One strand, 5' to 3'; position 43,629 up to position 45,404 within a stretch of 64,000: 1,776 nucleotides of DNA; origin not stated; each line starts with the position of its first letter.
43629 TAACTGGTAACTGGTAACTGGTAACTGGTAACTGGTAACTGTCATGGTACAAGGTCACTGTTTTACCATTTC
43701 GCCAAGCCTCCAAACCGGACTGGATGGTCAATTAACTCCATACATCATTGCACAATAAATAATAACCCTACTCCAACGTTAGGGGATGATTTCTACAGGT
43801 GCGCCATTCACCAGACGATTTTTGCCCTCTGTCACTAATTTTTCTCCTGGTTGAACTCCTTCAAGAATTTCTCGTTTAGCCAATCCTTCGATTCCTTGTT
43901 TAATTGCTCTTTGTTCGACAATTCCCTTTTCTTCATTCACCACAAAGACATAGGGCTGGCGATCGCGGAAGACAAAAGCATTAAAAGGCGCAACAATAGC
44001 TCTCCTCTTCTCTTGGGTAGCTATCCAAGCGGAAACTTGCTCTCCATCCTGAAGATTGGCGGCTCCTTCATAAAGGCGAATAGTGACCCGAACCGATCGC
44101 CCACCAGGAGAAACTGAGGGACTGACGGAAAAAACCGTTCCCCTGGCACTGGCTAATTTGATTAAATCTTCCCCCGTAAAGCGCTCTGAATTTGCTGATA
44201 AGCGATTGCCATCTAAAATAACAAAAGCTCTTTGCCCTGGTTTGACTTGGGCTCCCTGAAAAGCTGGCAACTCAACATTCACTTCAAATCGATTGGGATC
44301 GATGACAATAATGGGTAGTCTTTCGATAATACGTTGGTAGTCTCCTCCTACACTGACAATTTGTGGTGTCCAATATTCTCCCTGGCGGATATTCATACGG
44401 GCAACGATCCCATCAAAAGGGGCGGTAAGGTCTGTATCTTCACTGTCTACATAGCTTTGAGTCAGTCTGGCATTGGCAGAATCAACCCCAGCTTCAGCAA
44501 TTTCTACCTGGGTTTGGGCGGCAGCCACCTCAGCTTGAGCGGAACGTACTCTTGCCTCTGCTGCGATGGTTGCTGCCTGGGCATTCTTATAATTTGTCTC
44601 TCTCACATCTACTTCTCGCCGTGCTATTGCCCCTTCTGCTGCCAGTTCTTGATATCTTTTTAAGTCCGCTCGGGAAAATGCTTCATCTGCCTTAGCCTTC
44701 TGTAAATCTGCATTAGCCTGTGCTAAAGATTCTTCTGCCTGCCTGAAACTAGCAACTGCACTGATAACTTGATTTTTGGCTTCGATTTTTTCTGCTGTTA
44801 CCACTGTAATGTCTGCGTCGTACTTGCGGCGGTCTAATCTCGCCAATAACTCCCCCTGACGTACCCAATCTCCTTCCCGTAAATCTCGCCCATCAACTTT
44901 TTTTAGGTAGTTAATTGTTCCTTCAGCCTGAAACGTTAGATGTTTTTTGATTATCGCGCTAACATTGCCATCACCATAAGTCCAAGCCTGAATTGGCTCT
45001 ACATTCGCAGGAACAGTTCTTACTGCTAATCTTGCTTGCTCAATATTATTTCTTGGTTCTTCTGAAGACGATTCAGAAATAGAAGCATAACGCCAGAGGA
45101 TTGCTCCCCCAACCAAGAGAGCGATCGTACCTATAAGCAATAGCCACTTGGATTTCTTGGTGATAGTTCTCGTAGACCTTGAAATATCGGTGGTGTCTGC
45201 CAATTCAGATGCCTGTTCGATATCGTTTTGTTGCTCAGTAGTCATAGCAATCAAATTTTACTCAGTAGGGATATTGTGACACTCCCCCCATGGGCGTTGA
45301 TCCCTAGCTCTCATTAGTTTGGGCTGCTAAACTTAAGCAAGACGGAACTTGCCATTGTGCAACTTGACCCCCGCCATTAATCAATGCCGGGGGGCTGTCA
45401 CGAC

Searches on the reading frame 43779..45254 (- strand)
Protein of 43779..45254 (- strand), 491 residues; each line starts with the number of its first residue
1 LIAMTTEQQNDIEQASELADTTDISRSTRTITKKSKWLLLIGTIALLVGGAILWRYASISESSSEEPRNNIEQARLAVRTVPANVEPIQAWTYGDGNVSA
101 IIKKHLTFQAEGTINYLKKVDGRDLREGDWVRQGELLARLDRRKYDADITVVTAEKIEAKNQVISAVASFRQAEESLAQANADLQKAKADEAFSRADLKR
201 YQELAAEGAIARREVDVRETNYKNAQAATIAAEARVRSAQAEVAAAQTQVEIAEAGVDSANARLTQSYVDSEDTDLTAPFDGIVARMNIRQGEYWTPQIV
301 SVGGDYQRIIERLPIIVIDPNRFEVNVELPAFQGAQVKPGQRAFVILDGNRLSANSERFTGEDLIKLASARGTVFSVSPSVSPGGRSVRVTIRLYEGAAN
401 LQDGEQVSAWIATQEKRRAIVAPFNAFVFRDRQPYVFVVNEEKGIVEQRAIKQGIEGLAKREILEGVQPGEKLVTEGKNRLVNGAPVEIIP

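Call 28: search_protein_families(library=pfam, proteins=[window:43779-45254:-])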
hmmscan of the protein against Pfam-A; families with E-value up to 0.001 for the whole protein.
window:43779-45254:- (491 aa): 2 families
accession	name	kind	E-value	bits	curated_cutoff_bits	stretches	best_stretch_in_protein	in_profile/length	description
PF13437.12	HlyD_3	-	3.5e-10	41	22.2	1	276-356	2-73/106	HlyD family secretion protein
PF16576.10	HlyD_D23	-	0.00015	21.6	30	0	222-298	56-133/214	Barrel-sandwich domain of CusB or HlyD membrane-fusion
